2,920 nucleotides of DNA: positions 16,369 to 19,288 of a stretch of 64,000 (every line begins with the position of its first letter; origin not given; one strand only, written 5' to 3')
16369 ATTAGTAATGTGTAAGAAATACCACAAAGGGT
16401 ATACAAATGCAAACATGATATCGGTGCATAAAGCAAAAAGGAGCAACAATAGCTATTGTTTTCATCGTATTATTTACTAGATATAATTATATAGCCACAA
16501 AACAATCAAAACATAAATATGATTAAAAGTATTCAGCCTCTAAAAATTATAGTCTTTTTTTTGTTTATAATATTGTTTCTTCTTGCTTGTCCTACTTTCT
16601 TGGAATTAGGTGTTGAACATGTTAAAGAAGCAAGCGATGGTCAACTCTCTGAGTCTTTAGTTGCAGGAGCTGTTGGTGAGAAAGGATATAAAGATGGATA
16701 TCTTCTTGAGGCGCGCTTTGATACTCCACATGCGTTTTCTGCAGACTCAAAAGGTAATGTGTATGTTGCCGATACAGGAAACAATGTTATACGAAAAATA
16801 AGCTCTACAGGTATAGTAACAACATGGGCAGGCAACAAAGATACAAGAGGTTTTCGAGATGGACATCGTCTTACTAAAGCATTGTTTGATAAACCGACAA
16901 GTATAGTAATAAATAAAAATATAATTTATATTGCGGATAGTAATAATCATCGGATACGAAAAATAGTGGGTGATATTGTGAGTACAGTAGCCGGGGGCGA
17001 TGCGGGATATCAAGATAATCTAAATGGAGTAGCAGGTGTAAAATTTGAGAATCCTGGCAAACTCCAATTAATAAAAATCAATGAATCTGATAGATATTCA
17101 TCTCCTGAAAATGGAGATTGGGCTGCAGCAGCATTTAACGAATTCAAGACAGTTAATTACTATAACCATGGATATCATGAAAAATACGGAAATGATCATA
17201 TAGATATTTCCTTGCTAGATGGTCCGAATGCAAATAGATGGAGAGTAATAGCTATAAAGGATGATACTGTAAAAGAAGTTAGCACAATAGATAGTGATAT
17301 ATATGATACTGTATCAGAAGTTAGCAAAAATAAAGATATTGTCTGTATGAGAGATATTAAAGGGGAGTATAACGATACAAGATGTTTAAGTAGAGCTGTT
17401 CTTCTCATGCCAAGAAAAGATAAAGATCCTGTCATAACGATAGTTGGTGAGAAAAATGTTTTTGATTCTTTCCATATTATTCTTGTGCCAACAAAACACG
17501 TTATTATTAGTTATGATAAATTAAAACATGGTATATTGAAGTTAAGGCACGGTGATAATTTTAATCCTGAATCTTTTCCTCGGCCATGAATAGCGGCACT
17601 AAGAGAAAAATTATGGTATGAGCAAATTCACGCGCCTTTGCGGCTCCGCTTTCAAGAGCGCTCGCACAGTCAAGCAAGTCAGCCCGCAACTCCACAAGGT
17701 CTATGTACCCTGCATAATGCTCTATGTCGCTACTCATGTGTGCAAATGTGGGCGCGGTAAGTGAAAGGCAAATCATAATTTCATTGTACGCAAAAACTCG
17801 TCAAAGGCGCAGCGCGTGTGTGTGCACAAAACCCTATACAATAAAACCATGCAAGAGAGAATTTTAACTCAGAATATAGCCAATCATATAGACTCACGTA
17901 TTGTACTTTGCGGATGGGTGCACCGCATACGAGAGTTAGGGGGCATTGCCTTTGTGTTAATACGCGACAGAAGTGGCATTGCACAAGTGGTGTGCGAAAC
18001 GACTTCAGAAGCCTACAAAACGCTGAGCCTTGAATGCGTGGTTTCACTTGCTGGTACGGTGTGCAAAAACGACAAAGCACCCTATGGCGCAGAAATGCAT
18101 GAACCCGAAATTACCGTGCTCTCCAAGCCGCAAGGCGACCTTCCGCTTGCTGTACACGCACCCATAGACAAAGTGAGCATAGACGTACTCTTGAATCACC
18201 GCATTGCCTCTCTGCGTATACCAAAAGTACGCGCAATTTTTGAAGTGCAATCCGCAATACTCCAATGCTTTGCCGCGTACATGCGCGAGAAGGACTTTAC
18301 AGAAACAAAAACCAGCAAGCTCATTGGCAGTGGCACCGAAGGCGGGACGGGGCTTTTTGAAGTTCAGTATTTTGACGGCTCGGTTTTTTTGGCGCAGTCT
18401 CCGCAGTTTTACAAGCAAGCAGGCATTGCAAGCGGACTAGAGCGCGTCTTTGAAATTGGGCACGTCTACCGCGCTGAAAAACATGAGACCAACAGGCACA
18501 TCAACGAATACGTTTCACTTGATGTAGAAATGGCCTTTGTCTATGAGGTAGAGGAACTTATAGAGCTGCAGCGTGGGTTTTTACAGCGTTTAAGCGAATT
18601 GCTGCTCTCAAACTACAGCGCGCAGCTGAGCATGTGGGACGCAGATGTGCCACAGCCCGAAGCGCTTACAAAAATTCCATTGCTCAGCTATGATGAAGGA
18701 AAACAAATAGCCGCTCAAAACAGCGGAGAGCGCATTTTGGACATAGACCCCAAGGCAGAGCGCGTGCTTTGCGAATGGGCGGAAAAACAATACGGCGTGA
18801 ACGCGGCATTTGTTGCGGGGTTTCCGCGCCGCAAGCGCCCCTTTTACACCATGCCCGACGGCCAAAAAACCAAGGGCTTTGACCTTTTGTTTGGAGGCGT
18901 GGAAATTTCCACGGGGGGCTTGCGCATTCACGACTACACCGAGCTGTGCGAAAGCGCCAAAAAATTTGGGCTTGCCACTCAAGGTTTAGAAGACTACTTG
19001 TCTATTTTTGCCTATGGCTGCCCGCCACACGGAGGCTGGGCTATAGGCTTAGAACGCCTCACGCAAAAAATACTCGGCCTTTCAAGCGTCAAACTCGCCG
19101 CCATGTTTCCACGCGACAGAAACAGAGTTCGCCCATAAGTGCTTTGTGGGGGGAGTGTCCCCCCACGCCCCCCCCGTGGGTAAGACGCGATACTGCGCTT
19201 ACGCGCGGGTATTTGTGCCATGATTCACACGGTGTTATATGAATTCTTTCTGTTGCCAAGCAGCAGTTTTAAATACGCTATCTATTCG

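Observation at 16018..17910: AT-rich NHL-lipoprotein gene inserted between aroDE and the tRNA-ligase gene, flanked by a 292-bp direct duplication of the ancestral junction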

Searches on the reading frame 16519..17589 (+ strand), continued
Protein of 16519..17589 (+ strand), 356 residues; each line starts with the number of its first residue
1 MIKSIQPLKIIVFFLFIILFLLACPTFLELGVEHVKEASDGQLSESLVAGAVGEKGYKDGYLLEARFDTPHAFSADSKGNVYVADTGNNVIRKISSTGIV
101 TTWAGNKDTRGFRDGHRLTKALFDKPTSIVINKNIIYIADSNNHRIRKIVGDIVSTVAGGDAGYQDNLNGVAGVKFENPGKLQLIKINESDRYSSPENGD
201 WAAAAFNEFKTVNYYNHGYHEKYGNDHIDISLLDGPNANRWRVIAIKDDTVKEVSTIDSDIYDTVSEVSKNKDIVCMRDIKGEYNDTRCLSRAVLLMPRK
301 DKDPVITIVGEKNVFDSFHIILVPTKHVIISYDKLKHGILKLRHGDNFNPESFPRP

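Call 14: list_cluster_members(proteins=[P0001, P0020])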
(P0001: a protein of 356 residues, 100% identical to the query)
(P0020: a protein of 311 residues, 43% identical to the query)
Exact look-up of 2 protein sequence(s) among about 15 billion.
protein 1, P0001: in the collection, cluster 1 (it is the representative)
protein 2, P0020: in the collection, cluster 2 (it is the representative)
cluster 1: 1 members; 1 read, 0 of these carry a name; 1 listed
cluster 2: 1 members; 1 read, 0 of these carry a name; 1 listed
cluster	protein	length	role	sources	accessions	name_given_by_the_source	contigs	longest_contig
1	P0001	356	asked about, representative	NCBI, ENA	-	-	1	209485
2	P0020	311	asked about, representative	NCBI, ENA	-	-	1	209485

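Call 37: find_related_loci(query=window:16519-17589:+, collection=viral_contigs, flank=5000)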
Query window:16519-17589:+ (356 aa) in viral_contigs; peptide patterns used: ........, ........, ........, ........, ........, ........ (x = any residue, [..] = any of these).
98 stretches matched a pattern, but none encodes a relative of the query by tblastn (E <= 1e-3).

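Call 50: predict_structure(alignment_id=A2)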
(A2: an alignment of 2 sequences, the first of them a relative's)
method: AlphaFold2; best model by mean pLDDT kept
length: 356 residues; sequences in the alignment: 2
mean_pLDDT: 38.1   pTM: 0.41
mean pLDDT of the five models: 38.1, 32.2, 31.2, 30.0, 29.0
residues with pLDDT >= 90: 0; 70-90: 13; 50-70: 84; < 50: 259
segments of 3 or more residues with pLDDT < 50: 24-69, 97-99, 104-121, 161-242, 252-356
pLDDT, mean of each block of 10 residues (from residue 1): 63 78 48 27 22 22 33 52 56 54 42 35 54 61 61 58 32 36 32 25 22 23 42 41 52 43 24 24 25 27 27 26 27 24 25 24
secondary structure, 60 per line:
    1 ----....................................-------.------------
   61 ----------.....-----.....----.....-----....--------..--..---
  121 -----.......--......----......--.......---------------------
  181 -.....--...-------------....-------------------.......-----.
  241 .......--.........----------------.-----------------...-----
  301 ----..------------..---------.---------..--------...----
elements in order: H5-40 E71-75 E81-85 E90-94 E100-103 E126-132 E135-140 E145-150 E153-159 E182-186 H205-208 E228-234 E240-247 E250-258 E293-295

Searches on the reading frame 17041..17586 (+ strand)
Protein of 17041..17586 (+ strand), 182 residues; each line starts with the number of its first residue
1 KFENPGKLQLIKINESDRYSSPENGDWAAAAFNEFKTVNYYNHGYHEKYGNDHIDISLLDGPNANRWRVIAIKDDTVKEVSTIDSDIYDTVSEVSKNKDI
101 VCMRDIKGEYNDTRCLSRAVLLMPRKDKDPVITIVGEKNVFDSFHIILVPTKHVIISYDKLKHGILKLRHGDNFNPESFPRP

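Call 51: find_homologous_proteins(query=window:17041-17586:+, max_evalue=0.01)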
Query window:17041-17586:+: 23 candidates shared short words with the query, none scored E <= 0.01.

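Call 66: search_protein_representatives(alignment_id=A3)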
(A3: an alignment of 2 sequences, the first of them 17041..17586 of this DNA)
Query: 2 sequences, 186 profile positions. Proteins with E-value up to 0.001 (for the whole library): 4; up to 1e-10: 2; up to 1e-30: 2. The best 4 are listed.
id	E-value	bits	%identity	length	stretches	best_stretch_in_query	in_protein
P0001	1.0e-107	374.1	-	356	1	1-186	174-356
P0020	3.1e-61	222.6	-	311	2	1-112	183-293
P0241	4.8e-09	52.4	-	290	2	44-107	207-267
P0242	1.9e-08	50.5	-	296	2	20-91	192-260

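Call 68: find_encoding_contigs(protein=P0241, flank=6000, max_places=4)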
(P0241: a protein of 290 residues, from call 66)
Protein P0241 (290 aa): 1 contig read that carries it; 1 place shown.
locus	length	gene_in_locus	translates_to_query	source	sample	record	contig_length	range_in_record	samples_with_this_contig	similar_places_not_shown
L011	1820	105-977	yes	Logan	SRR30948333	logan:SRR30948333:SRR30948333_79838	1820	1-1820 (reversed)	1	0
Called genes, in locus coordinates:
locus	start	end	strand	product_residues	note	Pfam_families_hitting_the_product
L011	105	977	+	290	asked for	PF01436:NHL (faint)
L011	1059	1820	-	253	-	?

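Call 69: find_encoding_contigs(protein=P0242, flank=6000, max_places=4)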
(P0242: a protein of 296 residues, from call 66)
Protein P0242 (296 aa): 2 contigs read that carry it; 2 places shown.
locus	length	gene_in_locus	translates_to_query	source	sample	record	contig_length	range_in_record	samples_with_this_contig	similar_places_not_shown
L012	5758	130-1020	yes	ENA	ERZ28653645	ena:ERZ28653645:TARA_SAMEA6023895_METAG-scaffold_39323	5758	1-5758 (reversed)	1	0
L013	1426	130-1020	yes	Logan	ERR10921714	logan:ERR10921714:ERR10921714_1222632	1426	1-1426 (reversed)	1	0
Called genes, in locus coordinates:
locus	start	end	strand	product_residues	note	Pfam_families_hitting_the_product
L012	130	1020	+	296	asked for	PF25021:TEN_NHL (faint), PF01436:NHL (faint)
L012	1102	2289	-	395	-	PF00155:Aminotran_1_2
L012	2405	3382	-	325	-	PF01678:DAP_epimerase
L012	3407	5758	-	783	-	?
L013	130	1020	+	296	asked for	PF25021:TEN_NHL (faint), PF01436:NHL (faint)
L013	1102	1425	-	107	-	?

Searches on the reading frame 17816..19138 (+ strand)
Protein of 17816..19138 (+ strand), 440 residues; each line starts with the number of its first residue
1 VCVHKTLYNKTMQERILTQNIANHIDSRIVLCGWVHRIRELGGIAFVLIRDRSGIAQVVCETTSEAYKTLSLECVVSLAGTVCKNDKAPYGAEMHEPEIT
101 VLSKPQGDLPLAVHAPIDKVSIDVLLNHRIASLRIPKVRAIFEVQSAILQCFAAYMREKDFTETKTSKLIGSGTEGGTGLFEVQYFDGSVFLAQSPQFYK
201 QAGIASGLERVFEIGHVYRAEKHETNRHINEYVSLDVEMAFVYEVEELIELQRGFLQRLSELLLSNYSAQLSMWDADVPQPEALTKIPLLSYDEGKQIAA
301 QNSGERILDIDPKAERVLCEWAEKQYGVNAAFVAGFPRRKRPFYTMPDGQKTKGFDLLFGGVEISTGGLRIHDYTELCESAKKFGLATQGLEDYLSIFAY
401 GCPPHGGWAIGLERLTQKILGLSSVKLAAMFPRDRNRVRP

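Call 6: search_protein_families(library=pfam, proteins=[window:17816-19138:+], max_evalue=0.01)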
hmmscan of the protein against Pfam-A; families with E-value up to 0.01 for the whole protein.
window:17816-19138:+ (440 aa): 2 families
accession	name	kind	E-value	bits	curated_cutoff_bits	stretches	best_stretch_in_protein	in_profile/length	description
PF00152.25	tRNA-synt_2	-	7.7e-68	229.2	25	1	123-434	3-307/308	tRNA synthetases class II (D, K and N)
PF01336.31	tRNA_anti-codon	-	7.1e-13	48.7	27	1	30-102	2-75/75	OB-fold nucleic acid binding domain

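Call 8: find_related_loci(query=window:17816-19138:+, collection=genome_contigs, flank=8000)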
Query window:17816-19138:+ (440 aa) in genome_contigs; peptide patterns used: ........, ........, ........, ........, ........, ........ (x = any residue, [..] = any of these).
42 stretches matched a pattern, but none encodes a relative of the query by tblastn (E <= 1e-3).

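Call 18: find_homologous_proteins(query=window:17849-19138:+, max_evalue=1e-60)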
Query window:17849-19138:+ (429 aa): 7235 proteins with E <= 1e-60 among 8000 candidates; the best 120 are listed.
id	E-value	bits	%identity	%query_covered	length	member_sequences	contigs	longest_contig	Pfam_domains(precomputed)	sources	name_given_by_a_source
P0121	9.4e-288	972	100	100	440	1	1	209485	PF01336.32,PF00152.26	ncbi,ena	-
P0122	4.7e-235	798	80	100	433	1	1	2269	PF01336.32,PF00152.26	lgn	-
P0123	1.6e-228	777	78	100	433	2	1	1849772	PF01336.32,PF00152.26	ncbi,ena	-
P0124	1.2e-202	691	68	100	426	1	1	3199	PF01336.32,PF00152.26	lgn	-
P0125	2.0e-199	681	69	100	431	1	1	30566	PF01336.32,PF00152.26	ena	-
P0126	5.0e-194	663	69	100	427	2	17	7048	PF01336.32,PF00152.26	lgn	-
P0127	7.3e-175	600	61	99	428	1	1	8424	PF01336.32,PF00152.26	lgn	-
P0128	5.4e-170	584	61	99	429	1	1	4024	PF01336.32,PF00152.26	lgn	-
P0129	5.4e-168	577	59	99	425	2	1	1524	PF01336.32,PF00152.26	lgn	-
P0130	2.6e-167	575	59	99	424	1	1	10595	PF01336.32,PF00152.26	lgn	-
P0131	2.7e-166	572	58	99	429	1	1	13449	PF01336.32,PF00152.26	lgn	-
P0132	1.9e-161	556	58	99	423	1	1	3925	PF01336.32,PF00152.26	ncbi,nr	ncbi:MAG: aspartate--tRNA(Asn) ligase [Spirochaetales bacterium]|nr:aspartate--tRNA(Asn) ligase [Spi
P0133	3.4e-161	555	57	99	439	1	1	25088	PF01336.32,PF00152.26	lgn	-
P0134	5.1e-161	554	58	100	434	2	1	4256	PF01336.32,PF00152.26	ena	-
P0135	5.6e-161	554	57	99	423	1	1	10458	PF01336.32,PF00152.26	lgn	-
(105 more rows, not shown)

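Call 19: find_encoding_contigs(protein=P0123, flank=8000, max_places=4)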
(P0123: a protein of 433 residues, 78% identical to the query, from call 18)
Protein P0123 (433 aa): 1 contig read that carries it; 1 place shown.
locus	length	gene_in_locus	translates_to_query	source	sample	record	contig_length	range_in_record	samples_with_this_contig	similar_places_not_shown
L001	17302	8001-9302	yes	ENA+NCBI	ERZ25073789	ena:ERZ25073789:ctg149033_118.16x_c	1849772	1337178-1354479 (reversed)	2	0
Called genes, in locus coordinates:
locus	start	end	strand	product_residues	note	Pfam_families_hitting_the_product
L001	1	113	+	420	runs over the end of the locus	-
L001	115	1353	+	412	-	PF02687:FtsX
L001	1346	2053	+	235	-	PF00005:ABC_tran, PF02463:SMC_N (faint)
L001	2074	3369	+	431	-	PF12704:MacB_PCD, PF02687:FtsX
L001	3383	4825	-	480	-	PF22694:CtpB_N-like (faint), PF00595:PDZ, PF13180:PDZ_2, PF17820:PDZ_6, PF03572:Peptidase_S41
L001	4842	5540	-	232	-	PF00300:His_Phos_1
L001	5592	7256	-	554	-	PF01487:DHquinase_I, PF08501:Shikimate_dh_N, PF01488:Shikimate_DH (weak)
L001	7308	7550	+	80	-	-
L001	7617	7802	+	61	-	-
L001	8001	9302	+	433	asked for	PF01336:tRNA_anti-codon, PF00152:tRNA-synt_2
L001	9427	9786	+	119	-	-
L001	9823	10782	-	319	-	PF13407:Peripla_BP_4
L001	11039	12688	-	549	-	PF02518:HATPase_c (weak), PF13589:HATPase_c_3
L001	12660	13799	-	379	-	PF00145:DNA_methylase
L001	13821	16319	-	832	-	PF04851:ResIII, PF27159:HI_1054_N, PF27365:HI_1054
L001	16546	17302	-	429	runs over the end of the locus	PF16263:DUF4917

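Call 20: find_encoding_contigs(protein=P0125, flank=8000, max_places=4)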
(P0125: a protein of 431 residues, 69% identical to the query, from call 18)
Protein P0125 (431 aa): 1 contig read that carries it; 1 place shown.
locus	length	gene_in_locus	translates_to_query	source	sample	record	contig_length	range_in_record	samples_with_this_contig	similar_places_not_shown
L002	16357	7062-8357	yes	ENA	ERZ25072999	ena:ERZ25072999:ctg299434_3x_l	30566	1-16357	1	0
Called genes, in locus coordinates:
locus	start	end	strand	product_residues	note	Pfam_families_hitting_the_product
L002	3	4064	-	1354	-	?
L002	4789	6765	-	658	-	PF00041:fn3 (weak), PF16656:Pur_ac_phosph_N (faint), PF25059:FN3_DSCAM-DSCAML_C (faint), PF28033:Fn3_ROS1 (faint), PF00041:fn3, PF23376:Fn3_VIN3 (faint), PF00041:fn3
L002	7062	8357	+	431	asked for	PF01336:tRNA_anti-codon, PF00152:tRNA-synt_2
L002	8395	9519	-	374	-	PF01168:Ala_racemase_N, PF00842:Ala_racemase_C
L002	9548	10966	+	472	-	PF10396:TrmE_N, PF12631:MnmE_helical, PF00025:Arf (weak), PF01926:MMR_HSR1, PF02421:FeoB_N (weak), PF04548:AIG1 (weak)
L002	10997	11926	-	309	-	PF02653:BPD_transp_2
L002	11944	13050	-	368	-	PF02653:BPD_transp_2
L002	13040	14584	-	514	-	PF03193:RsgA_GTPase (faint), PF00005:ABC_tran, PF13304:AAA_21 (faint), PF00005:ABC_tran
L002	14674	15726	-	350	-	PF02608:Bmp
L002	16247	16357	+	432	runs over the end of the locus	PF00375:SDF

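Call 21: find_encoding_contigs(protein=P0121, flank=8000, max_places=4)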
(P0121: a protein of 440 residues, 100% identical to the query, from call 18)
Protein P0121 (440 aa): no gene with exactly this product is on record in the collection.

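Call 27: find_encoding_contigs(protein=P0122, flank=8000, max_places=4)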
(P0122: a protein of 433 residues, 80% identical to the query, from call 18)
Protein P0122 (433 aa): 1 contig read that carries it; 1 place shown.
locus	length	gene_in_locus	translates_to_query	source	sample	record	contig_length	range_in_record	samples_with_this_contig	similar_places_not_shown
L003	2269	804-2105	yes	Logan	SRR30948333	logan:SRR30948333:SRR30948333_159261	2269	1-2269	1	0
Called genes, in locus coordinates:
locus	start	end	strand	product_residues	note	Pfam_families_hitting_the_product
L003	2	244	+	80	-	?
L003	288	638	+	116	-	PF14213:DUF4325 (weak)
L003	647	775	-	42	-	-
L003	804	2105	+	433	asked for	PF01336:tRNA_anti-codon, PF00152:tRNA-synt_2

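Call 28: find_encoding_contigs(protein=P0126, flank=8000, max_places=6)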
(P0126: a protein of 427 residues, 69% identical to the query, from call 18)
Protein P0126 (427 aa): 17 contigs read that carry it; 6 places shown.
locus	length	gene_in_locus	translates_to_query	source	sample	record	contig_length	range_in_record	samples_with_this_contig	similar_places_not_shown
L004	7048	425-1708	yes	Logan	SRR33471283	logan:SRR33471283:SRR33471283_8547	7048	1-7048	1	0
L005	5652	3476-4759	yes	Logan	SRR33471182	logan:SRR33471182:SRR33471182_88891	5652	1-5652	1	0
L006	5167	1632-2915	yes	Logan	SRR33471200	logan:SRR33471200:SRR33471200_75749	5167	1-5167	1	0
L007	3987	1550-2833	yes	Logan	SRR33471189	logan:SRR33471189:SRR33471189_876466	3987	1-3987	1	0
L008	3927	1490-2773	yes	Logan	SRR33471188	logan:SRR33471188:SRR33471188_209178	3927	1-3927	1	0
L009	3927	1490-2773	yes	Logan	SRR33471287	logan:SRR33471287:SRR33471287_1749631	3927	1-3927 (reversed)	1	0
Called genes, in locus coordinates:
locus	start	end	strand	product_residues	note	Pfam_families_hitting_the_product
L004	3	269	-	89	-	?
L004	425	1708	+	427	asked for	PF01336:tRNA_anti-codon, PF00152:tRNA-synt_2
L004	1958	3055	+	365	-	PF05222:AlaDh_PNT_N, PF02826:2-Hacid_dh_C (faint), PF01262:AlaDh_PNT_C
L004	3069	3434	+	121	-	PF12769:PNTB_4TM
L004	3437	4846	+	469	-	PF02233:PNTB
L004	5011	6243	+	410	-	PF00368:HMG-CoA_red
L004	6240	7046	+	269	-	?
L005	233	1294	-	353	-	PF14842:FliG_N (faint), PF14841:FliG_M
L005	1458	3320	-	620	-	PF01487:DHquinase_I, PF08501:Shikimate_dh_N, PF01488:Shikimate_DH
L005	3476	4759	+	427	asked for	PF01336:tRNA_anti-codon, PF00152:tRNA-synt_2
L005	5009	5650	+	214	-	?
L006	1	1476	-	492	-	?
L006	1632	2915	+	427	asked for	PF01336:tRNA_anti-codon, PF00152:tRNA-synt_2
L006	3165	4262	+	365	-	PF05222:AlaDh_PNT_N, PF02826:2-Hacid_dh_C (faint), PF01262:AlaDh_PNT_C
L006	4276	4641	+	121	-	PF12769:PNTB_4TM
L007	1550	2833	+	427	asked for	PF01336:tRNA_anti-codon, PF00152:tRNA-synt_2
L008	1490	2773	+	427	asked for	PF01336:tRNA_anti-codon, PF00152:tRNA-synt_2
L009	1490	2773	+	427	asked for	PF01336:tRNA_anti-codon, PF00152:tRNA-synt_2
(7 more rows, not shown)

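Call 75: find_encoding_contigs(protein=P0124, flank=6000, max_places=3)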
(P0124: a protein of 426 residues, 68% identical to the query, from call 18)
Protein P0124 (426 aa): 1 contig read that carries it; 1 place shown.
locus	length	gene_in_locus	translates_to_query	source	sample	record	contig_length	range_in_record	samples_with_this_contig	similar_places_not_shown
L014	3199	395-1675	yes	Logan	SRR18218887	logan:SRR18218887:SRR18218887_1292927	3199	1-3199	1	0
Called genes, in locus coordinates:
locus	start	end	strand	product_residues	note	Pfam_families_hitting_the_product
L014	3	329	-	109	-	?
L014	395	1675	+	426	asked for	PF01336:tRNA_anti-codon, PF00152:tRNA-synt_2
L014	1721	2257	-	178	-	PF13302:Acetyltransf_3, PF13420:Acetyltransf_4, PF00583:Acetyltransf_1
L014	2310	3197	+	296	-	?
